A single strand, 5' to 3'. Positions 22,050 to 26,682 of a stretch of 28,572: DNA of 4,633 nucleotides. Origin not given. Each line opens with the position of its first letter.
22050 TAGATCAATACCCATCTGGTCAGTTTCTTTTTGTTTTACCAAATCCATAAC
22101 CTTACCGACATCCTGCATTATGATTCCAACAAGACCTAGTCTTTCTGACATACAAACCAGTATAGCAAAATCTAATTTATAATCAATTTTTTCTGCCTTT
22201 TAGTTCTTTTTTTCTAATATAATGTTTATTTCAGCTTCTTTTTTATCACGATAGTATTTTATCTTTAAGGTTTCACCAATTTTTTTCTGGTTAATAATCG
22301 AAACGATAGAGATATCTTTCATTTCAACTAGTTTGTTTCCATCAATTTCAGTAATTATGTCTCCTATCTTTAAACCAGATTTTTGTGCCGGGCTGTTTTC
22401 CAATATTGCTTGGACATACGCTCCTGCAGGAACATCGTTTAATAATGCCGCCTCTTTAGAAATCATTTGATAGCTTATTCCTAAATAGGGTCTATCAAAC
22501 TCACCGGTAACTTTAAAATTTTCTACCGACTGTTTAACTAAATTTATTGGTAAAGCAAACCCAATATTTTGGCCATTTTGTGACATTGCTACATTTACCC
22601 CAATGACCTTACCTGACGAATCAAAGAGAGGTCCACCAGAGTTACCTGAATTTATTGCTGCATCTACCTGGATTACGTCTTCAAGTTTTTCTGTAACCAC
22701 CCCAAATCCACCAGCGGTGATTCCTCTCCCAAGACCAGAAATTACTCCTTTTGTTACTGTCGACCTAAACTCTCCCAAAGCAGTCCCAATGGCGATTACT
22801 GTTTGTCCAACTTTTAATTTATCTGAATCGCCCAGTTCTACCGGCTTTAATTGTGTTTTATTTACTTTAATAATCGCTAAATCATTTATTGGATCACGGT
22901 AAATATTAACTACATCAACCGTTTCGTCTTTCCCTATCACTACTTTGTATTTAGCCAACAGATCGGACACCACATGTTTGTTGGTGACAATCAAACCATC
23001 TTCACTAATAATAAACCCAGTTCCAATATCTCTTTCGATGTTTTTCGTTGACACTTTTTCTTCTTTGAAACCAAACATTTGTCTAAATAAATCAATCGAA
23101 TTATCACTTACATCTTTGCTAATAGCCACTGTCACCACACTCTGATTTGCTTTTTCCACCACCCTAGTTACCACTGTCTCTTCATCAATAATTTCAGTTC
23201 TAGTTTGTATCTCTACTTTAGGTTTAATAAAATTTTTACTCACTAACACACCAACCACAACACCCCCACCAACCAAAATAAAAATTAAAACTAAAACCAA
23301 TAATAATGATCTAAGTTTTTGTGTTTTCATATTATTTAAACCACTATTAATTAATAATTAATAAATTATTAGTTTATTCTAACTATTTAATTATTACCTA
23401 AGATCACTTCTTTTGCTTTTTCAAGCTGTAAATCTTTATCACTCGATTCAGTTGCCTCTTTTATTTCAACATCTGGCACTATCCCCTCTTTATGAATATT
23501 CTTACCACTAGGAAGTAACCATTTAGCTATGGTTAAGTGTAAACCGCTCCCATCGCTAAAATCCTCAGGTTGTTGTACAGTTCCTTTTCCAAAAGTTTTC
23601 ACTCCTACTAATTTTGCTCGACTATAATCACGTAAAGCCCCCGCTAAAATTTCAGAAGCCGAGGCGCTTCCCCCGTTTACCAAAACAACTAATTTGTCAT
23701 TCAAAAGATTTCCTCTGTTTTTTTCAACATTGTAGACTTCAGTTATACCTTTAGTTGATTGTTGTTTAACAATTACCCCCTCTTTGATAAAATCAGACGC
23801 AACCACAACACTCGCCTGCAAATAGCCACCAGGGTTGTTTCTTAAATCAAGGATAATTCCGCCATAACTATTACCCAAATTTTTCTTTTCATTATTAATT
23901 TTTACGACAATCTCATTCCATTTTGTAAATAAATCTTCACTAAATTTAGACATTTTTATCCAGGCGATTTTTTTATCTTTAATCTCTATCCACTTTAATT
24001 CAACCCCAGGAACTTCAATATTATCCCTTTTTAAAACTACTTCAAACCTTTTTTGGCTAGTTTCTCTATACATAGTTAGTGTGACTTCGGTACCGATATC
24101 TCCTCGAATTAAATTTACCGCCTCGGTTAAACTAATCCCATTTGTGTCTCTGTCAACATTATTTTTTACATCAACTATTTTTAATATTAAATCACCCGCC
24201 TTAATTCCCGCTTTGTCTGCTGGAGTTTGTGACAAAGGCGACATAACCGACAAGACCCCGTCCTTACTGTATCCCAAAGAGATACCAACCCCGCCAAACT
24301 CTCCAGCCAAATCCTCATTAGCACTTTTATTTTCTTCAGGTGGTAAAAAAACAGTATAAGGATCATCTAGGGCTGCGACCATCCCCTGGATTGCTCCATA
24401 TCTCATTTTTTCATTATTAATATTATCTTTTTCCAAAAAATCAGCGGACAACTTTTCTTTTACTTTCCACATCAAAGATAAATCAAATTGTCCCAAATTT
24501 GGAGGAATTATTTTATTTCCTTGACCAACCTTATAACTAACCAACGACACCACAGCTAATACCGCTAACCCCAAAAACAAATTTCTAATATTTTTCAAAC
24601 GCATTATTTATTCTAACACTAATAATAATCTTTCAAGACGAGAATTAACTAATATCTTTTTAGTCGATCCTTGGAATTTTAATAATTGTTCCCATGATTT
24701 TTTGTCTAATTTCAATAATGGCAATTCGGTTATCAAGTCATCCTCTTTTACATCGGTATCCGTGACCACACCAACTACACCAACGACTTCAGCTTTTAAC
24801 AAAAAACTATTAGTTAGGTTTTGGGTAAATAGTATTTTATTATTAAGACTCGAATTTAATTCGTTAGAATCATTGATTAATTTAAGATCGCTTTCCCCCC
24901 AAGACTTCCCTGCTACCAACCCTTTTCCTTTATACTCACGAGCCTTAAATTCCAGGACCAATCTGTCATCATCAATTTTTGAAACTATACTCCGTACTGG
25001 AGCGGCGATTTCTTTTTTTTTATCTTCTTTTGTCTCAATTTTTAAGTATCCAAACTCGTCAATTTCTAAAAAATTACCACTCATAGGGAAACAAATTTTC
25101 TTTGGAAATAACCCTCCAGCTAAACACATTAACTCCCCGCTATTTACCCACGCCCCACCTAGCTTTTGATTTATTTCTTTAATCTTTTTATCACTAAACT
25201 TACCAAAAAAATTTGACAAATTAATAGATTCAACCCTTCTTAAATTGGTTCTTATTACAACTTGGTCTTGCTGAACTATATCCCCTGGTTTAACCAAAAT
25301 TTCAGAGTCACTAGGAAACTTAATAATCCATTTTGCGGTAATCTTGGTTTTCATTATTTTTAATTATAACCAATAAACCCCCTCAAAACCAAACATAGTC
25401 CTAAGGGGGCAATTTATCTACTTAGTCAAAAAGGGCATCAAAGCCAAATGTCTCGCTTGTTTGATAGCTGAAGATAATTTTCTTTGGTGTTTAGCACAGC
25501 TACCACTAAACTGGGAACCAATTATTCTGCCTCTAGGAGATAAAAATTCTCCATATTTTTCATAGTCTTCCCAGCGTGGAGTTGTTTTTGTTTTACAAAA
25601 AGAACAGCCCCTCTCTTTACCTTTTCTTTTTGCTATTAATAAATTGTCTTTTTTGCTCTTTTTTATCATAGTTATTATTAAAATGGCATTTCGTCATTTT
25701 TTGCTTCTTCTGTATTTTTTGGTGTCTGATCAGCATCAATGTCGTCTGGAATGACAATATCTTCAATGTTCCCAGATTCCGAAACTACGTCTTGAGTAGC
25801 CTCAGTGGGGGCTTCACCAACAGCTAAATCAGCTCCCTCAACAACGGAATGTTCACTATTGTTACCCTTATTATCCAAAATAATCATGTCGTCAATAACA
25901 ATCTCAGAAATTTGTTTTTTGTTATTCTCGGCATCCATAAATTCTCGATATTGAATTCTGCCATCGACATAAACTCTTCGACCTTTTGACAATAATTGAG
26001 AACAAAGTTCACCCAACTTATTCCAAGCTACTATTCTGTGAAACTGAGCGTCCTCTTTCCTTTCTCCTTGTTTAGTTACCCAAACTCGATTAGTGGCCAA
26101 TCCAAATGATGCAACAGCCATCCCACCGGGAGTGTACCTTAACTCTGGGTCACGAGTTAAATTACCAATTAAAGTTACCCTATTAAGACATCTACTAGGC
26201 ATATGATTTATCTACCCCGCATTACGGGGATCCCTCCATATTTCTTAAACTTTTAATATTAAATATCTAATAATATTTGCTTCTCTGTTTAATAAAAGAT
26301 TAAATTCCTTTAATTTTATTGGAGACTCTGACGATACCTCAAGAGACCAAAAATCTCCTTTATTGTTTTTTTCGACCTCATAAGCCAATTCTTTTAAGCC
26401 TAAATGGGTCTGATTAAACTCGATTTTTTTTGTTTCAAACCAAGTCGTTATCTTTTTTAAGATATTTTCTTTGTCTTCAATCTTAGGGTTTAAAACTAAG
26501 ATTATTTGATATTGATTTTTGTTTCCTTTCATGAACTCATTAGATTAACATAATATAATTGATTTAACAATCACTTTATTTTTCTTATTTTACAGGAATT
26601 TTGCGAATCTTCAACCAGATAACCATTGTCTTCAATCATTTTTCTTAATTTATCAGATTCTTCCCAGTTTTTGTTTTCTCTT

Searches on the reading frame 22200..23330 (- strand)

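Call 63: search_protein_families(library=pfam, proteins=[window:22200-23330:-])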
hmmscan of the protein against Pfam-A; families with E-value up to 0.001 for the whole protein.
window:22200-23330:- (376 aa): 6 families
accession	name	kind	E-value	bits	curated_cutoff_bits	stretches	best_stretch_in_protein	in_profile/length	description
PF13365.12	Trypsin_2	-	2.7e-31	109.7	27.6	1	103-245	1-144/144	Trypsin-like peptidase domain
PF00089.32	Trypsin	-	7.3e-21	75.4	20.6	1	100-265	24-216/220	Trypsin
PF13180.12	PDZ_2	-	4.5e-16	59.3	27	1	281-371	1-79/80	PDZ domain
PF00595.29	PDZ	-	6.6e-10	39.7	23.2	1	282-350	11-73/81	PDZ domain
PF17820.7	PDZ_6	-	1e-07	32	27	1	306-340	2-36/54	PDZ domain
PF10459.15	Peptidase_S46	-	2.8e-06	26.7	22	0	102-126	48-72/698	Peptidase S46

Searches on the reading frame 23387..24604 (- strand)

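Call 63: search_protein_families(library=pfam, proteins=[window:23387-24604:-])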
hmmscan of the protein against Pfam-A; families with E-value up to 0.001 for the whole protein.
window:23387-24604:- (405 aa): 5 families
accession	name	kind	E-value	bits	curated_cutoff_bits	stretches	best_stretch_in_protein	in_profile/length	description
PF03572.23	Peptidase_S41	-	1.2e-48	165.2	24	1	212-381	1-165/165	Peptidase family S41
PF13180.12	PDZ_2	-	2.5e-09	37.7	27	1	105-189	2-78/80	PDZ domain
PF22694.1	CtpB_N-like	-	1.4e-06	29.1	27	1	61-87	55-81/85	Activating protease CtpB N-terminal domain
PF00595.29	PDZ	-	2.4e-06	28.3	23.2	1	104-177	10-79/81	PDZ domain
PF17820.7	PDZ_6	-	3e-06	27.3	27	1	122-179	4-53/54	PDZ domain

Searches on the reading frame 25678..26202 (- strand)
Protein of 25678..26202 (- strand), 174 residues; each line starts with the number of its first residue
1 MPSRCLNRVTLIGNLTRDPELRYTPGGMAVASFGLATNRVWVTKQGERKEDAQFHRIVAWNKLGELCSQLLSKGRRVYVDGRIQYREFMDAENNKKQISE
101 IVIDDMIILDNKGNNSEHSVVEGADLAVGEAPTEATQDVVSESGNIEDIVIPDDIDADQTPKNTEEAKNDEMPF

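Call 63: search_protein_families(library=pfam, proteins=[window:25678-26202:-])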
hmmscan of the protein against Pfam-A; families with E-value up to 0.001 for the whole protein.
window:25678-26202:- (174 aa): 2 families
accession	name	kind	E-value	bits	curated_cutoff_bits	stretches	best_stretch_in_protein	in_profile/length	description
PF00436.31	SSB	-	1.5e-33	115.4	26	1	6-107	1-102/104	Single-strand binding protein family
PF22657.2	SSB_1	-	0.00023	21.7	27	1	7-83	1-75/91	Another single-strand binding protein family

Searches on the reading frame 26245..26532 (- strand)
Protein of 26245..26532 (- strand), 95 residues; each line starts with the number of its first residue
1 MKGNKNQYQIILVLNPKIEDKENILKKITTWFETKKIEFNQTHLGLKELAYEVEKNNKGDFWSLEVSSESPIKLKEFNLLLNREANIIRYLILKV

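Call 63: search_protein_families(library=pfam, proteins=[window:26245-26532:-])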
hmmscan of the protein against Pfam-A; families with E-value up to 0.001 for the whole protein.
window:26245-26532:- (95 aa): 1 family
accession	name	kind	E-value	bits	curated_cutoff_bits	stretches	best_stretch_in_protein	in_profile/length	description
PF01250.22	Ribosomal_S6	-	1.2e-12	48.3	27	1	7-94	1-90/90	Ribosomal protein S6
